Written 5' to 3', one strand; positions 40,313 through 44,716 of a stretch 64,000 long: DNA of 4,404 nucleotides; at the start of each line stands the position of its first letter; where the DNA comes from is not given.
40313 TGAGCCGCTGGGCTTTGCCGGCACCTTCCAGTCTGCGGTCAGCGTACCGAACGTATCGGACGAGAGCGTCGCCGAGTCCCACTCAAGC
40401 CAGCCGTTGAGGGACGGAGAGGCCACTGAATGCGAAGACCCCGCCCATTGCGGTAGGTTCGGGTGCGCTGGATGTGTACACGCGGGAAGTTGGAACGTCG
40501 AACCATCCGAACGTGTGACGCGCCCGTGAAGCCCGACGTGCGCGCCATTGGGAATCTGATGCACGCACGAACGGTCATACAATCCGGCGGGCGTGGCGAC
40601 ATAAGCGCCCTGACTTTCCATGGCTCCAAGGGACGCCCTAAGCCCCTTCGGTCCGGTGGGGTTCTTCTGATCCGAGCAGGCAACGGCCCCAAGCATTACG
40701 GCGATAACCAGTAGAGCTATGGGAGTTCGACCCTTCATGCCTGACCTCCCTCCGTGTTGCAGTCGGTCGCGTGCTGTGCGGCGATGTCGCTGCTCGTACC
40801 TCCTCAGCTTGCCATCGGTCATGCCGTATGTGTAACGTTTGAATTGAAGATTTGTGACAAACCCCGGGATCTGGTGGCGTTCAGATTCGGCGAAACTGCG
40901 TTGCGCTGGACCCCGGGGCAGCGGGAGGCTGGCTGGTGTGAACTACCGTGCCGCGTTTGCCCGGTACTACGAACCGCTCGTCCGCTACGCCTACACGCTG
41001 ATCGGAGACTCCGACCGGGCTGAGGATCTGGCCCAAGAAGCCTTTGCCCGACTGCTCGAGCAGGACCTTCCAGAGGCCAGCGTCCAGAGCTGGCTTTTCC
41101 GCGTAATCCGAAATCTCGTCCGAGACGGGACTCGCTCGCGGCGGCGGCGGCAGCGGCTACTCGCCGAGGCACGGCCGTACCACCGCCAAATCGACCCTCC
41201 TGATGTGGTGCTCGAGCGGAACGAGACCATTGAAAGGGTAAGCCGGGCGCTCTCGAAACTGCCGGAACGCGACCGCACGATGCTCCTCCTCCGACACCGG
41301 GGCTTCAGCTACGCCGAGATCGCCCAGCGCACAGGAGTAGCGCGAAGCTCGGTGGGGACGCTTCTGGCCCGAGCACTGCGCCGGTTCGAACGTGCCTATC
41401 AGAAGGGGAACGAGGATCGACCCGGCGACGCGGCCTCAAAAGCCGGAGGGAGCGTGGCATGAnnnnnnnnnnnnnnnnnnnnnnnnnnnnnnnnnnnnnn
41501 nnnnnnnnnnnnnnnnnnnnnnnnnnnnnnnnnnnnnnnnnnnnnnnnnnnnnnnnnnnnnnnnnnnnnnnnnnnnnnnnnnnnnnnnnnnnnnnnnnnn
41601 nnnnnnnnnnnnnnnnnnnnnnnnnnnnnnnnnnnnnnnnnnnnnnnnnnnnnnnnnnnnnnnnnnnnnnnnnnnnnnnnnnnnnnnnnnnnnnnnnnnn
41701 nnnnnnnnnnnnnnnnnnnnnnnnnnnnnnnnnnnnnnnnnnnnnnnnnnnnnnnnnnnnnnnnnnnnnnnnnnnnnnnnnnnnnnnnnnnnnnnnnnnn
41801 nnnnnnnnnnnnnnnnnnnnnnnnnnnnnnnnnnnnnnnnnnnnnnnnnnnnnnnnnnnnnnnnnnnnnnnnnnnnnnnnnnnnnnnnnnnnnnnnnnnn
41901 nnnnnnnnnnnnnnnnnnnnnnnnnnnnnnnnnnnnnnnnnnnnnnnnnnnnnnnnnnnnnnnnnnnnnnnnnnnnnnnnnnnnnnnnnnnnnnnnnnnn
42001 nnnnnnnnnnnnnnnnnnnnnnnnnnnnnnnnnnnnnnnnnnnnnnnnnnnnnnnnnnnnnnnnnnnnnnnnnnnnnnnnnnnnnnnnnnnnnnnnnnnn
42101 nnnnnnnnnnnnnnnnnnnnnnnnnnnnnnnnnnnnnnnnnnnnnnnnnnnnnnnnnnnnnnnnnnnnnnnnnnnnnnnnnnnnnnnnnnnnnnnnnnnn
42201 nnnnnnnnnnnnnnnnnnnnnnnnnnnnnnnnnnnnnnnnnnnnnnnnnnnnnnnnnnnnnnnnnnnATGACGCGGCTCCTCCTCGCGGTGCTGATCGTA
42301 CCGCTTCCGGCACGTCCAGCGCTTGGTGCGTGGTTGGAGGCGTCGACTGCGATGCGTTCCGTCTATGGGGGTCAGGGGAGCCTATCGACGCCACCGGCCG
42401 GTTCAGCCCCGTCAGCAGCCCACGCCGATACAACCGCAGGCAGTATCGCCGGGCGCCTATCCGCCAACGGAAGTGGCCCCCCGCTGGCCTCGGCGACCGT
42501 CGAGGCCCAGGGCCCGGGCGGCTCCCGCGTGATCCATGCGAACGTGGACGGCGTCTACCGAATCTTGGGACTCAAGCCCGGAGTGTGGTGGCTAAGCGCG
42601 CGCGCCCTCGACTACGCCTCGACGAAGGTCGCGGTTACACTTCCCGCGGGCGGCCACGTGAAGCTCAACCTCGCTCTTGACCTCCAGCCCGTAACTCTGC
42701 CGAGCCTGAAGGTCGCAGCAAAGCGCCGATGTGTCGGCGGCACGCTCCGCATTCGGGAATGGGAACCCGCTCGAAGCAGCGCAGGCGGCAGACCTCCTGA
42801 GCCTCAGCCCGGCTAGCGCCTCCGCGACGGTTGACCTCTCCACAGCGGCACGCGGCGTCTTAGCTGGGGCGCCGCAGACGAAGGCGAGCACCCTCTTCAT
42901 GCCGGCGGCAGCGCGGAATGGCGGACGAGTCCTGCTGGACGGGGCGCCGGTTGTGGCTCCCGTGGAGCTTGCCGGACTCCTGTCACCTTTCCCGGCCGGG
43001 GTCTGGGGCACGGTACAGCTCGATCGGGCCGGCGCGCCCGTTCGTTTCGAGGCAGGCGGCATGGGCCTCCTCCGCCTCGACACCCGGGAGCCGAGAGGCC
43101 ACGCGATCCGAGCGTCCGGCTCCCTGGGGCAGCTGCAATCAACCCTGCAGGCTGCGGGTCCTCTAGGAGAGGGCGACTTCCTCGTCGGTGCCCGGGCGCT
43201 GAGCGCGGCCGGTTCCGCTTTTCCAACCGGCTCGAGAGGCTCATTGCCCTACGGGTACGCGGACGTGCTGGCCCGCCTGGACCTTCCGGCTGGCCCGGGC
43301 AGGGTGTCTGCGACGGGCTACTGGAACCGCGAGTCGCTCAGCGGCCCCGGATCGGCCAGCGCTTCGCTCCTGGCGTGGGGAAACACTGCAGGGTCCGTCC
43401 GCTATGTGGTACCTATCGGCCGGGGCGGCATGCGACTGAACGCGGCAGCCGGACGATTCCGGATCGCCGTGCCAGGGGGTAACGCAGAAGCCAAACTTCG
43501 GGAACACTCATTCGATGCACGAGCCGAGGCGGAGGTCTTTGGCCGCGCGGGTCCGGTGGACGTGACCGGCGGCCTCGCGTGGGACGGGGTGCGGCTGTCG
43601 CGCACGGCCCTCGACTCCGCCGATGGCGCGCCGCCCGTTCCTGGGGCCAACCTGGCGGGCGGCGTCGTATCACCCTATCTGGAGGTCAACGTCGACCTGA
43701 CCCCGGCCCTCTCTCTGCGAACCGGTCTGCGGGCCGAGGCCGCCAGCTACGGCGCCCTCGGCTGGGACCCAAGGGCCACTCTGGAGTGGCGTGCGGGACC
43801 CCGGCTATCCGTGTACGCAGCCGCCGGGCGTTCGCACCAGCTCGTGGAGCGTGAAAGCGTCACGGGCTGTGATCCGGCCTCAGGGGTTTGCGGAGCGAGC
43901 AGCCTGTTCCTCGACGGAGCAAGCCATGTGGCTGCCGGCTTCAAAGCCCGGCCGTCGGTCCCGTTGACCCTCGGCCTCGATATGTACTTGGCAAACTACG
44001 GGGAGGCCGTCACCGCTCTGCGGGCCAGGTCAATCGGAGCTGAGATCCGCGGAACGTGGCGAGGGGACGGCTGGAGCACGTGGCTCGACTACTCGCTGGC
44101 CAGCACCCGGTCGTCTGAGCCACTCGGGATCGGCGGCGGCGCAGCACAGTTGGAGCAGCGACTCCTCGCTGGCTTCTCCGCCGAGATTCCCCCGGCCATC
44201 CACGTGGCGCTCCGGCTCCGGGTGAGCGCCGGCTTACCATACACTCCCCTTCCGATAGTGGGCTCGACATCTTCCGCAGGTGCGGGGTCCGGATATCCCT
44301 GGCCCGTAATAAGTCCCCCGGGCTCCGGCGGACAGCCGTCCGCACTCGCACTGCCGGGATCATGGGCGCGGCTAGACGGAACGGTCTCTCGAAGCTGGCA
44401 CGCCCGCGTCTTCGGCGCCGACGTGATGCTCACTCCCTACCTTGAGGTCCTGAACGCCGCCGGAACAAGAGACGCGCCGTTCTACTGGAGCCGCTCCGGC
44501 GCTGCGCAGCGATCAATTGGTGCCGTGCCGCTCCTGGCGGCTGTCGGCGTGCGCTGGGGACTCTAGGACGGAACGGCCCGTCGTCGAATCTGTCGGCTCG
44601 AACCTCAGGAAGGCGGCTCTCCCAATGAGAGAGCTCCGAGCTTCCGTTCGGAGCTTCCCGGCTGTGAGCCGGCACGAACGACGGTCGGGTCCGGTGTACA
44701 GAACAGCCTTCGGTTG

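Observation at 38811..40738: Two adjacent lipoproteins share a novel Cys-motif N-terminal domain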

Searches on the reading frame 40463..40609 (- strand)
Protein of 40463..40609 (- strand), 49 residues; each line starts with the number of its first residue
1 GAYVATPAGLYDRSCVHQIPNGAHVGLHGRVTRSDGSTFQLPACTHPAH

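Call 50: search_protein_representatives(alignment_id=A6)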
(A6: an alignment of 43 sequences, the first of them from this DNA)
Query: 43 sequences, 49 profile positions. Proteins with E-value up to 0.001 (for the whole library): 971; up to 1e-10: 183; up to 1e-30: 0. The best 150 are listed.
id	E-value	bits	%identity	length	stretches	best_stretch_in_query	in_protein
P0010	1.7e-25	104.4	-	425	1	1-49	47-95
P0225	3.1e-24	100.4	-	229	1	2-49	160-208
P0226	9.0e-24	98.9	-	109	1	2-48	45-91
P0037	9.3e-24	98.9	-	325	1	1-49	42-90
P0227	1.3e-23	98.4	-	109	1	1-48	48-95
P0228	1.4e-23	98.3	-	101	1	2-49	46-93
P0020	3.7e-23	97.0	-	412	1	2-49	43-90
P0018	7.5e-23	96.0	-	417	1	2-49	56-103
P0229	9.2e-23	95.7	-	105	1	2-49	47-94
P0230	5.8e-22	93.1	-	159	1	2-49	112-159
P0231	6.4e-22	93.0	-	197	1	2-49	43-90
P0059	9.3e-22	92.5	-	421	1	1-49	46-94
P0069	1.0e-21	92.3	-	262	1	1-49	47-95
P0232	1.2e-20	88.9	-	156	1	1-49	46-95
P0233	1.8e-20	88.3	-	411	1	1-48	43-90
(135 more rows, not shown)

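Call 69: search_solved_structures(query=A6, max_evalue=10, show_alignments=2)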
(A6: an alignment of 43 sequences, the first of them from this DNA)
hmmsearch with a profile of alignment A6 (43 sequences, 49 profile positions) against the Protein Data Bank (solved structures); distinct sequences matched with E-value up to 10: 10.
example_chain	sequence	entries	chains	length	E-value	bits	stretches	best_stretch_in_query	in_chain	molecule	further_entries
9qhn_A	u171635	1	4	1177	0.1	15.5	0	32-47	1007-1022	Transient receptor potential cation channel subfamily M member 3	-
8ddr_A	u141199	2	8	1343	0.13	15.1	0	32-47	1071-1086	Transient receptor potential cation channel, subfamily M, member 3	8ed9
8ddq_A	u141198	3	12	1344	0.13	15.1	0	32-47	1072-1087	Transient receptor potential cation channel, subfamily M, member 3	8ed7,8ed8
8dds_A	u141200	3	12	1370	0.14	15.1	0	32-47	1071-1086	Transient receptor potential cation channel, subfamily M, member 3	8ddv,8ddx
8ddt_A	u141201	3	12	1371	0.14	15.1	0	32-47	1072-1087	Transient receptor potential cation channel, subfamily M, member 3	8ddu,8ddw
9qhm_A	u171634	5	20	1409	0.14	15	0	32-47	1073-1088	MKIAA1616 protein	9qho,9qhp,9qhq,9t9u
9b28_A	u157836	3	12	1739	0.2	14.5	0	32-47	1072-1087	Transient receptor potential cation channel, subfamily M, member 3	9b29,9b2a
9n1j_A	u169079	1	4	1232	0.55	13.1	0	32-47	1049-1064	rabbit TRPM3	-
9n1g_A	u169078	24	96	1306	0.61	13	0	32-47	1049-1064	rabbit TRPM3 | rTRPM3 | TRPM3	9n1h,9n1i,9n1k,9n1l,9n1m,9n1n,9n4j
8cpk_A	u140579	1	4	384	2.1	11.2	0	23-40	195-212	EtpA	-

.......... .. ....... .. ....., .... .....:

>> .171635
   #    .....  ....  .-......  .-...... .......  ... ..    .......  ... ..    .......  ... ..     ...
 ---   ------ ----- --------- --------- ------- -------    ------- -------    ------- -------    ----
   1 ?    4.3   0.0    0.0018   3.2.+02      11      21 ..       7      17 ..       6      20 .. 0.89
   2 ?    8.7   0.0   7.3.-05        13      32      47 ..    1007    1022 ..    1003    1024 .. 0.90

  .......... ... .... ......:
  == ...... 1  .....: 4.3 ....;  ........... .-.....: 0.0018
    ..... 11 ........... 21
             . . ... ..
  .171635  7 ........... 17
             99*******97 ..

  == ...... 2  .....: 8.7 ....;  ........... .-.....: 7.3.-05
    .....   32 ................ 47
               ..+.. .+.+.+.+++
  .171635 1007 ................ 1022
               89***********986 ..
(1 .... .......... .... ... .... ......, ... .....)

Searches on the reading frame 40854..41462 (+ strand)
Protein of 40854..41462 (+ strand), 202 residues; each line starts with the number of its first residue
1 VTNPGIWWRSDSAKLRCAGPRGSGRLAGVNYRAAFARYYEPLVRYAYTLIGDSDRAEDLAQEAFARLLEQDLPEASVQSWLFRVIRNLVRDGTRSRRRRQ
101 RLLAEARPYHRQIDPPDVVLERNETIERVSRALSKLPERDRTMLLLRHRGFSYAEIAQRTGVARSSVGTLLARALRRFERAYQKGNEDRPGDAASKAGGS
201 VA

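Call 3: search_protein_families(library=pfam, proteins=[window:40854-41462:+], max_evalue=1)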
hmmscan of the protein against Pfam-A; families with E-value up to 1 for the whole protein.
window:40854-41462:+ (202 aa): 19 families
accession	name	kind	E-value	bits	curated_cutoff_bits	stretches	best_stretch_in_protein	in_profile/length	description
PF08281.18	Sigma70_r4_2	-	1e-15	57.5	25.7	1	127-177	2-53/54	Sigma-70, region 4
PF04542.20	Sigma70_r2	-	9.3e-13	48.2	24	1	35-99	2-71/71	Sigma-70 region 2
PF04545.22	Sigma70_r4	-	1.4e-07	31.3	24.1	1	132-177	1-47/50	Sigma-70, region 4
PF07638.17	Sigma70_ECF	-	8.5e-06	26.2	21.1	1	35-173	23-174/185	ECF sigma factor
PF13384.12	HTH_23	-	0.0013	19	24.6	1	140-173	6-40/50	Homeodomain-like domain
PF22029.2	PhyR_sigma2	-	0.004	17.6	27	1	44-84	10-53/55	Sigma2 domain of PhyR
PF13936.12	HTH_38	-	0.0042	17.2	27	1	140-173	11-43/44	Helix-turn-helix domain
PF08708.16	PriCT_1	-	0.011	15.8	21.1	0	52-79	30-56/67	Primase C terminal 1 (PriCT-1)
PF09339.16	HTH_IclR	-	0.013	15.7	22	1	149-171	17-39/52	IclR helix-turn-helix domain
PF19889.5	DUF6362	-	0.025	15.3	31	1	126-176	46-96/98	Domain of unknown function (DUF6362)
PF12802.13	MarR_2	-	0.069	13.8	27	1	145-175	14-45/61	MarR family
PF02796.21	HTH_7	-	0.085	13.4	23.8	1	142-167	13-38/45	Helix-turn-helix domain of resolvase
PF13744.12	HTH_37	-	0.092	13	27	0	146-178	27-59/80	Helix-turn-helix domain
PF13693.12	HTH_35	-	0.11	12.9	25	1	146-181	11-46/75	Winged helix-turn-helix DNA-binding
PF13443.12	HTH_26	-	0.13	13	22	1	145-175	5-35/63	Cro/C1-type HTH DNA-binding domain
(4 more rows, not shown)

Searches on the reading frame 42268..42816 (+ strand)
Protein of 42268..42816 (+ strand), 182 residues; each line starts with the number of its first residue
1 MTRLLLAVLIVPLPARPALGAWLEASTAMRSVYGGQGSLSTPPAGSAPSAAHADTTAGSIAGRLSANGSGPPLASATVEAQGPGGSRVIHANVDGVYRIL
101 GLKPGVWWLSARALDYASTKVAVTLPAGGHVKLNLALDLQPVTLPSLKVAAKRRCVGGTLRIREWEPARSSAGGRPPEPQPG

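Call 3: search_protein_families(library=pfam, proteins=[window:42268-42816:+], max_evalue=1)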
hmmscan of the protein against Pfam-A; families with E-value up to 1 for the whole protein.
window:42268-42816:+ (182 aa): 2 families
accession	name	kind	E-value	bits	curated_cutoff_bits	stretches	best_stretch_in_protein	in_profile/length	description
PF13620.12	CarboxypepD_reg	-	4.3e-11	43.4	32.3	1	59-137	1-81/82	Carboxypeptidase regulatory-like domain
PF13715.12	CarbopepD_reg_2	-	0.014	15.9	32.2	1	60-140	1-79/88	CarboxypepD_reg-like domain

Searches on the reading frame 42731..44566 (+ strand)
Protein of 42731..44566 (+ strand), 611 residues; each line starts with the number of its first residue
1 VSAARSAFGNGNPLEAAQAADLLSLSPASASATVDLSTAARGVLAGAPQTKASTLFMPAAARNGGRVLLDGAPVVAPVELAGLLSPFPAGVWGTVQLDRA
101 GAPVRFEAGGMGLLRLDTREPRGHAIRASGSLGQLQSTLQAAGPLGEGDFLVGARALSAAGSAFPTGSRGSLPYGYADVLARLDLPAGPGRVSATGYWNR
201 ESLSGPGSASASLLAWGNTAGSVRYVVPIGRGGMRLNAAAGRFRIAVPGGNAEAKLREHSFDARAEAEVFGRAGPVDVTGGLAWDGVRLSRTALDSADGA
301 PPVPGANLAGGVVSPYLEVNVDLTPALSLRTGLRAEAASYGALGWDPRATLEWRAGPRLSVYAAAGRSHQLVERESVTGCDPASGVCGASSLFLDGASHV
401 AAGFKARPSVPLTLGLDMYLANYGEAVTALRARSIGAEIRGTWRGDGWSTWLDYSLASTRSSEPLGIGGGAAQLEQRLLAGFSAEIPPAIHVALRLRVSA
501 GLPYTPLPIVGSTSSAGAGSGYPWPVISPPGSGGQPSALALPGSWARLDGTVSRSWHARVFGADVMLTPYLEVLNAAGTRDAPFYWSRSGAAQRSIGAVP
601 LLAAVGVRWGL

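Call 3: search_protein_families(library=pfam, proteins=[window:42731-44566:+], max_evalue=1)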
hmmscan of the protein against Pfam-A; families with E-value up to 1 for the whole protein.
window:42731-44566:+ (611 aa): 1 family
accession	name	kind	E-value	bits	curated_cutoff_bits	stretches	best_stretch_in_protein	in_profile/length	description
PF00593.30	TonB_dep_Rec_b-barrel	-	8.1e-06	26.4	27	1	261-368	117-240/436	TonB dependent receptor-like, beta-barrel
